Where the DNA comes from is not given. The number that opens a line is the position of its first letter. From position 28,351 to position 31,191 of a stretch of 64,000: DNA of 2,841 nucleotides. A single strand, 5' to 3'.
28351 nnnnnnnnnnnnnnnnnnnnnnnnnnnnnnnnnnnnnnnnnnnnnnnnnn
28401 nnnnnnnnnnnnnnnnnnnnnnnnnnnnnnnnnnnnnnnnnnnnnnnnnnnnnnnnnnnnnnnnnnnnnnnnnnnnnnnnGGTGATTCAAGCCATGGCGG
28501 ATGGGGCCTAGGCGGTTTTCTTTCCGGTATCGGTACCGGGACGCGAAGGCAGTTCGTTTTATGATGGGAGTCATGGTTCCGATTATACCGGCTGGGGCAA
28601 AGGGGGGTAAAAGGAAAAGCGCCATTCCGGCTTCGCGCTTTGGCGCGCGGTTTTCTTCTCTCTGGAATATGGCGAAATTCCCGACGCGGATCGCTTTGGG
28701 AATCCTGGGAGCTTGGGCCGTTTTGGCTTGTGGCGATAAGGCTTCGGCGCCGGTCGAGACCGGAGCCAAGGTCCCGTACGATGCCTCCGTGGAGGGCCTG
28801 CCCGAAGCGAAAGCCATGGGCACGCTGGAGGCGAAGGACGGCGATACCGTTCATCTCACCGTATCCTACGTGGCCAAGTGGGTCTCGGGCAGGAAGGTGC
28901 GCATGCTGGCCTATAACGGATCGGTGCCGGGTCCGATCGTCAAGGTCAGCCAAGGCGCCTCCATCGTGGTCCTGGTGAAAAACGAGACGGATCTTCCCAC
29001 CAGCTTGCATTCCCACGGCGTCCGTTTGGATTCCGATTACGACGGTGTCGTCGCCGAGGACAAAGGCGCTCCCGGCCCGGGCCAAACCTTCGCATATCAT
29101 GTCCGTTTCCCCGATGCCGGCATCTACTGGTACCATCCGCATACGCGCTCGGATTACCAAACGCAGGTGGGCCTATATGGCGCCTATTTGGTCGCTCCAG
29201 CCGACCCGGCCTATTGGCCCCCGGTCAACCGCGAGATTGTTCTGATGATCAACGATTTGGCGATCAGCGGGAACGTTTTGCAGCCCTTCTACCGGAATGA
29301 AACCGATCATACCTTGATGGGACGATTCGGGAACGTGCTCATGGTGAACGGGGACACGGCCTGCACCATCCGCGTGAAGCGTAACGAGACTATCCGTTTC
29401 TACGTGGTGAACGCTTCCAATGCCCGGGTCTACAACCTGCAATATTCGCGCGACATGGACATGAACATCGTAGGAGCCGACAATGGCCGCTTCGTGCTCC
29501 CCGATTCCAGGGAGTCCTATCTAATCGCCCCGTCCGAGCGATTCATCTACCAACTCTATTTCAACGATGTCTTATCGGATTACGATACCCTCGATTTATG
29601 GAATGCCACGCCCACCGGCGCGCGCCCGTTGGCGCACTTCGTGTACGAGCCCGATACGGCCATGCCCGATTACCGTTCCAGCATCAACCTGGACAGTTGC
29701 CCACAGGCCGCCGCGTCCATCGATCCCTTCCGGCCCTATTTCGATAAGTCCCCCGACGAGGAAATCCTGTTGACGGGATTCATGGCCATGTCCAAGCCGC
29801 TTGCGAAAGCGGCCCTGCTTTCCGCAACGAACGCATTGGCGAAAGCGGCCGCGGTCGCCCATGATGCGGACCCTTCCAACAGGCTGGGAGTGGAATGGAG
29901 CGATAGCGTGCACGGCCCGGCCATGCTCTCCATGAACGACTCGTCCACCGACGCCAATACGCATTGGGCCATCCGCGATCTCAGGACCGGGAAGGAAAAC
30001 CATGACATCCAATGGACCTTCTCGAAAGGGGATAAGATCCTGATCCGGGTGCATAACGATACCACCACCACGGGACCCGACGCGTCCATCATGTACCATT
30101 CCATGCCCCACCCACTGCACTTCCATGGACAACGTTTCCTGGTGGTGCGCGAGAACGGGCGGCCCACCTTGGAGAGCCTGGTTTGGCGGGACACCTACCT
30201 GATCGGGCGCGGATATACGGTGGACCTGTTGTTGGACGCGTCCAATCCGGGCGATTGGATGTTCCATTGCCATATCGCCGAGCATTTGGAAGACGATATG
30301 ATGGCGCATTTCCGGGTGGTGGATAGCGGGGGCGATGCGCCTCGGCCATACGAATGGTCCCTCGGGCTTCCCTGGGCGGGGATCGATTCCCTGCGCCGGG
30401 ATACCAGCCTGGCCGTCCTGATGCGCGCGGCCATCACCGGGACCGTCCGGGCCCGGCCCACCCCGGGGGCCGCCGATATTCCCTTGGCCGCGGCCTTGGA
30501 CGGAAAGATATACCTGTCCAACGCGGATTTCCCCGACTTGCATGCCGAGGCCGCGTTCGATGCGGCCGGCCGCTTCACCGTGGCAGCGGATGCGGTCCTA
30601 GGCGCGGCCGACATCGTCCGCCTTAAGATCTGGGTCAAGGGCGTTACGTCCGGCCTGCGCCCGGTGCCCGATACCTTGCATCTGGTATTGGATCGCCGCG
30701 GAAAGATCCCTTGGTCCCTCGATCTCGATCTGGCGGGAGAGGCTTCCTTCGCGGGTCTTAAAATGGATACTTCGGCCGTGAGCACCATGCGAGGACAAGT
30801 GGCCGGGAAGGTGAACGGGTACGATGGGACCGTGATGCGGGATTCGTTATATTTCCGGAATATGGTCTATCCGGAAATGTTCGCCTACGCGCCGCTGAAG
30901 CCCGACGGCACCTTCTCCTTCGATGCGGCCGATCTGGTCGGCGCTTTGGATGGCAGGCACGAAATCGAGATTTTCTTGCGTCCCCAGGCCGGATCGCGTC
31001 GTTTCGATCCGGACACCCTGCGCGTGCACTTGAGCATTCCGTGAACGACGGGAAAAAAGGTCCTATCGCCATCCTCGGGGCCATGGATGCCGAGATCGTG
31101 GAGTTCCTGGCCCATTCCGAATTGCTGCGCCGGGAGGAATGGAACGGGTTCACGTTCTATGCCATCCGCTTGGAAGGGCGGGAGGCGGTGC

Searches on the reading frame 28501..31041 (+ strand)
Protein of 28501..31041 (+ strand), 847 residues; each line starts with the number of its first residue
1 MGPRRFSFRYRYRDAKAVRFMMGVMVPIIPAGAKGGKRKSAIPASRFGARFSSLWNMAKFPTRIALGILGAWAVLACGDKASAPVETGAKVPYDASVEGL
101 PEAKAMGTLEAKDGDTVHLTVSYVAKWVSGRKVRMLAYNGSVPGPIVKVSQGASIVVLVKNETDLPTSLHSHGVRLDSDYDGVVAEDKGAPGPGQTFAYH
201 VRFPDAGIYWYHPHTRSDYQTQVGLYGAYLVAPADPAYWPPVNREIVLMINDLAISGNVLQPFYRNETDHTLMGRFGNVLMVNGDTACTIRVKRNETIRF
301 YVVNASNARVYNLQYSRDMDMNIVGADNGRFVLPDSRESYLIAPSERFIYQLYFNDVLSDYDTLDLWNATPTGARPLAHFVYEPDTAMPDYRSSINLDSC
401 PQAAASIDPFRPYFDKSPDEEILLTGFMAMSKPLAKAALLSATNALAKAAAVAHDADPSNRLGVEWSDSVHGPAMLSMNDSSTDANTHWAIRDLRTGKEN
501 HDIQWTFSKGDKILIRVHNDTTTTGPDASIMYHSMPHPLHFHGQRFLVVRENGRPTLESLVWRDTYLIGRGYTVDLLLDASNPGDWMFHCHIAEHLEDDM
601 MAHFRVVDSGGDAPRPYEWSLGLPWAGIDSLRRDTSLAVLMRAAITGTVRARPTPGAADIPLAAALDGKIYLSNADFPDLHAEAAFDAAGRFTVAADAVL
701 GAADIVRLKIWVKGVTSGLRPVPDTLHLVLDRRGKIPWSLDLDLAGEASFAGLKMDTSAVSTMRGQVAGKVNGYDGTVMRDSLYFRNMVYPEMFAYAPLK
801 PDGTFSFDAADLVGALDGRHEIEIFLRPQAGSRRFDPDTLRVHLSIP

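Call 45: search_protein_families(library=pfam, proteins=[window:28501-31041:+], max_evalue=0.001)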
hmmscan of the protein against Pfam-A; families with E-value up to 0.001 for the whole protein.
window:28501-31041:+ (847 aa): 3 families
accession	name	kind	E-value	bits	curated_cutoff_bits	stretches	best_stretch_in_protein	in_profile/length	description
PF07732.21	Cu-oxidase_3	-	1.9e-25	89.7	21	1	129-234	10-117/119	Multicopper oxidase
PF07731.20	Cu-oxidase_2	-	2.3e-25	89.4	20.4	1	484-607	17-134/137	Multicopper oxidase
PF00394.28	Cu-oxidase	-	6.4e-06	26.8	21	0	268-356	36-124/157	Multicopper oxidase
